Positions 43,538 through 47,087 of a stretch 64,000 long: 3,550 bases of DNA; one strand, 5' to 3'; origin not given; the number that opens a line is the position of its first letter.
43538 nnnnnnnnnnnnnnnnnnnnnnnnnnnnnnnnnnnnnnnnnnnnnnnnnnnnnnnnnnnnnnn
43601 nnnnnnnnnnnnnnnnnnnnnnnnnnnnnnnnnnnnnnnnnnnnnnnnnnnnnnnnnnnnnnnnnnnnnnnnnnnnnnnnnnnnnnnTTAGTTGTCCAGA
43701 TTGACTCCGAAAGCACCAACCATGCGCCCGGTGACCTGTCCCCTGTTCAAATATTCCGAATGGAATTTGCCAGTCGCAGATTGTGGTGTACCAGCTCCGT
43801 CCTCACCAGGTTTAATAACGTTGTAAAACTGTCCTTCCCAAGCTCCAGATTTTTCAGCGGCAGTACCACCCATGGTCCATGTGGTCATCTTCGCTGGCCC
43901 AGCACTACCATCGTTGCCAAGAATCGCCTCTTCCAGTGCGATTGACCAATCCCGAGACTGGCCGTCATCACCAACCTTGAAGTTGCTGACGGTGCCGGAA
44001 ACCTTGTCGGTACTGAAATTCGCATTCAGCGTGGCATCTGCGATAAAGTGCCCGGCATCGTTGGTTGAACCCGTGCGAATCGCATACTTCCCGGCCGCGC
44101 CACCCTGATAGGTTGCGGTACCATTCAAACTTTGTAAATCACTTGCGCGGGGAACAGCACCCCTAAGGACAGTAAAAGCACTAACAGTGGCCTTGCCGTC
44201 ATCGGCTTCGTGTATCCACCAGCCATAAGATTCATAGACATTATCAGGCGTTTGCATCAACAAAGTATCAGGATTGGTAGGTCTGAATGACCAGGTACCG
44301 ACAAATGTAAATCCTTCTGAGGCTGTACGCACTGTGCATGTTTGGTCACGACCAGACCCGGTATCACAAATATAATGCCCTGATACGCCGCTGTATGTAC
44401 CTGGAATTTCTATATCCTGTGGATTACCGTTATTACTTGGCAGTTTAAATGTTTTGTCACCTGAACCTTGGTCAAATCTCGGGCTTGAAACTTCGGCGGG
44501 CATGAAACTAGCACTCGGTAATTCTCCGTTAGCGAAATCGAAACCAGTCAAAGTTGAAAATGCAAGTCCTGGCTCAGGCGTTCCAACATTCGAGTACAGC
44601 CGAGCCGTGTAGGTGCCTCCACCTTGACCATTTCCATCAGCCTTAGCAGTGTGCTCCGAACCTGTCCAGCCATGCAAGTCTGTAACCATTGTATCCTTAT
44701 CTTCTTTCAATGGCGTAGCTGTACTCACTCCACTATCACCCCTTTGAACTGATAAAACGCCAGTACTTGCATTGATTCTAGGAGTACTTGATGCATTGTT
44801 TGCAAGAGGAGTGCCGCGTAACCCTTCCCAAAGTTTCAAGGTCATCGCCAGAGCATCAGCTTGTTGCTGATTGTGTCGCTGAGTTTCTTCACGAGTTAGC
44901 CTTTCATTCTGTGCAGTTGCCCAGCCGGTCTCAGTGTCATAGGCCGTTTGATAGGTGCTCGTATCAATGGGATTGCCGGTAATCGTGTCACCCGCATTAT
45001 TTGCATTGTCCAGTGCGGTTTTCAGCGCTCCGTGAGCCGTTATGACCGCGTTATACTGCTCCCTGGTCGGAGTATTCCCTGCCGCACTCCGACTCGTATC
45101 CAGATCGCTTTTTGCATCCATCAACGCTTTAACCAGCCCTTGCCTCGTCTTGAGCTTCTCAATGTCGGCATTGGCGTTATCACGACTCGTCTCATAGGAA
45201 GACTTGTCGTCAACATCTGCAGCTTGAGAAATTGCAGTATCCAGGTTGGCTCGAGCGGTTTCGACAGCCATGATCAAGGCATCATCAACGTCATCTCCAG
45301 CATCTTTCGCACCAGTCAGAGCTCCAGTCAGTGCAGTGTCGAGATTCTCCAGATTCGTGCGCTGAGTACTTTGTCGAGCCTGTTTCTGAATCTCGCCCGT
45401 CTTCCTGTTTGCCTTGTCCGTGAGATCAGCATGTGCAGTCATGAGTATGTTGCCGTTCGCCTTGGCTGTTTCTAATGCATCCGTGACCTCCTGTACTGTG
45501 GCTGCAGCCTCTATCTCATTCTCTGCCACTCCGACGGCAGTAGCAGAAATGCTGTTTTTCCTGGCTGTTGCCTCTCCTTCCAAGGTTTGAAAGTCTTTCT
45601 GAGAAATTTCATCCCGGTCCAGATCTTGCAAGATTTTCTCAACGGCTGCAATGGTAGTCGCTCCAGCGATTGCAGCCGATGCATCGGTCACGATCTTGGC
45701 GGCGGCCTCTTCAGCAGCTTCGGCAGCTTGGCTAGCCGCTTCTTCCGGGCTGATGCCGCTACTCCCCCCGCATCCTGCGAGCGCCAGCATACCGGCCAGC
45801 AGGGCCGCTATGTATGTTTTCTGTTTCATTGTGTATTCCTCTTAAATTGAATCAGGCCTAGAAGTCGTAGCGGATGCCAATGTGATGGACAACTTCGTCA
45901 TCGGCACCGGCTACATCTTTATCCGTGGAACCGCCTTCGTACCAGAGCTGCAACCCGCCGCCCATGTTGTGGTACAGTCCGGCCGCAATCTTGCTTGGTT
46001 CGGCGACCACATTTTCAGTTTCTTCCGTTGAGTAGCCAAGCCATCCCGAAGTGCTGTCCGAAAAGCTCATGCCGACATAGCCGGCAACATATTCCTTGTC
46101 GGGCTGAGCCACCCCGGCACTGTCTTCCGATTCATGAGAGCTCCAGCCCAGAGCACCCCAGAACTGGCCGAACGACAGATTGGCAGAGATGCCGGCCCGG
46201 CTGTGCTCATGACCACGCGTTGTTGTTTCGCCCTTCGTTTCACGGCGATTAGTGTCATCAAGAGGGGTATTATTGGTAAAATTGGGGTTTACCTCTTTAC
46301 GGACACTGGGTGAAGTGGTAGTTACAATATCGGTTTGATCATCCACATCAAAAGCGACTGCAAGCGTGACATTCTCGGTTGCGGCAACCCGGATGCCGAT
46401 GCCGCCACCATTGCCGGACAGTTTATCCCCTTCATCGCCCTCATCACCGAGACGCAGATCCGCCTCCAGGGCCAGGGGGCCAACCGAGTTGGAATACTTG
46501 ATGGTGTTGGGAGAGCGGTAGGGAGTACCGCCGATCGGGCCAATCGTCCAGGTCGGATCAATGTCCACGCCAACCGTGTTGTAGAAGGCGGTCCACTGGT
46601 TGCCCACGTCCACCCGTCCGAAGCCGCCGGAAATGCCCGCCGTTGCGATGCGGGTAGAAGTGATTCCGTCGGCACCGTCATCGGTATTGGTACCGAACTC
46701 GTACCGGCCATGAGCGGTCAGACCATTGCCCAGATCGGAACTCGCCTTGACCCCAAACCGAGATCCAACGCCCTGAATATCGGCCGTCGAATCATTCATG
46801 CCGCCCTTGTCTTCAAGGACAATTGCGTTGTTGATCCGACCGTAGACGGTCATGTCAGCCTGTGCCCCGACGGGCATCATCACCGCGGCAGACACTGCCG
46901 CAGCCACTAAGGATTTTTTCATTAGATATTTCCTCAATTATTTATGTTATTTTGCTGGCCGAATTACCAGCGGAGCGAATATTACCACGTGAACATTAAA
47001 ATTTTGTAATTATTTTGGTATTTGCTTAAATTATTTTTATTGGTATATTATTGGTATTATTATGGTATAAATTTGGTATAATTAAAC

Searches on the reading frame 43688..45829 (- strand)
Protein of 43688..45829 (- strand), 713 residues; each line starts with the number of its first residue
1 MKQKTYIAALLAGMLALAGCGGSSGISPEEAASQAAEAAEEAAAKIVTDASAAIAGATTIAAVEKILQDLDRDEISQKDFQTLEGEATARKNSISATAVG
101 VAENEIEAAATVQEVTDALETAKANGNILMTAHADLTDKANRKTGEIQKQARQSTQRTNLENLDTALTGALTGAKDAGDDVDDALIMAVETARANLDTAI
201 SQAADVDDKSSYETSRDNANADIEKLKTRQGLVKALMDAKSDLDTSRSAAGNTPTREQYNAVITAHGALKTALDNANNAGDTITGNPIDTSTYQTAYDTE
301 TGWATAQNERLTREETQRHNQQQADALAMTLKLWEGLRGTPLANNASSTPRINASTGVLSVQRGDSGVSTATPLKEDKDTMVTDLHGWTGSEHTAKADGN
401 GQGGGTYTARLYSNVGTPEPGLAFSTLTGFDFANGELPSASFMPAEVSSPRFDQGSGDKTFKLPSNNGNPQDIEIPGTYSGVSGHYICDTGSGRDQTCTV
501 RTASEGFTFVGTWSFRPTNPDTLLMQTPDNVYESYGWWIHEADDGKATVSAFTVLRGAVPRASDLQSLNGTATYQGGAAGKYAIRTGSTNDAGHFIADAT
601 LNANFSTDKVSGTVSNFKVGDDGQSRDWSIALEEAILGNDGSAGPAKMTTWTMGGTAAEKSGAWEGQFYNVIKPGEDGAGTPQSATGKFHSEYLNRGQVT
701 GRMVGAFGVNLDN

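Call 7: search_protein_families(library=ncbifam, proteins=[window:43688-45829:-], max_evalue=0.1)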
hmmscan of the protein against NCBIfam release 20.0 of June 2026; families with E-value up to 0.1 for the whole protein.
window:43688-45829:- (713 aa): 4 families
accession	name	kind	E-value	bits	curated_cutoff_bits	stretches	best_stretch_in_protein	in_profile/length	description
NF041636.1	slam_lipo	equivalog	3.8e-05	24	80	1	536-670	16-129/154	Slam-dependent surface lipoprotein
NF045774.1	cytochro_C551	exception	0.0089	16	118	1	1-56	1-55/110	cytochrome c551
NF047847.2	SS_mature_LptM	equivalog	0.011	15.8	27.7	1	1-21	1-21/31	LPS translocon maturation chaperone LptM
NF035930.1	lectin_2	subfamily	0.098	12.3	100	0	18-85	52-114/238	lectin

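Call 15: search_protein_families(library=pfam, proteins=[window:43688-45829:-], max_evalue=0.001)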
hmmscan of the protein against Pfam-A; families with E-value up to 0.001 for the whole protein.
window:43688-45829:- (713 aa): 0 families

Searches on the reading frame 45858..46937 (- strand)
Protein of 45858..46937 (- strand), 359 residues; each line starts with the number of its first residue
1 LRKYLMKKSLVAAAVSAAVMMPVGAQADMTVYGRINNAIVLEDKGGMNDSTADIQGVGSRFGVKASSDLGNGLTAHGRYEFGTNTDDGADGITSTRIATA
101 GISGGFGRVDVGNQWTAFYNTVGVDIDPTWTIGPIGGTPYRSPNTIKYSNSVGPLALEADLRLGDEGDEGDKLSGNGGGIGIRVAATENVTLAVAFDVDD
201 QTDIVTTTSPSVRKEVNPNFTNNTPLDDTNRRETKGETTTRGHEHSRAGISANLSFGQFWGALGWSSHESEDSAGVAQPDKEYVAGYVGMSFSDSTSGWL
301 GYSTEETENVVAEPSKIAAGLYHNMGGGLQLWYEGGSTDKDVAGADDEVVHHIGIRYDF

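Call 15: search_protein_families(library=pfam, proteins=[window:45858-46937:-], max_evalue=0.001)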
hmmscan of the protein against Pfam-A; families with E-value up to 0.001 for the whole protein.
window:45858-46937:- (359 aa): 2 families
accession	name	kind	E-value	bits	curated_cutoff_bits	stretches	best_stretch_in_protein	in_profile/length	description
PF13609.12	Porin_4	-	1.1e-24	88.2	27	1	14-204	1-210/310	Gram-negative porin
PF00267.27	Porin_1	-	8.1e-09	35.8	23.7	1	49-122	21-97/337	Gram-negative porin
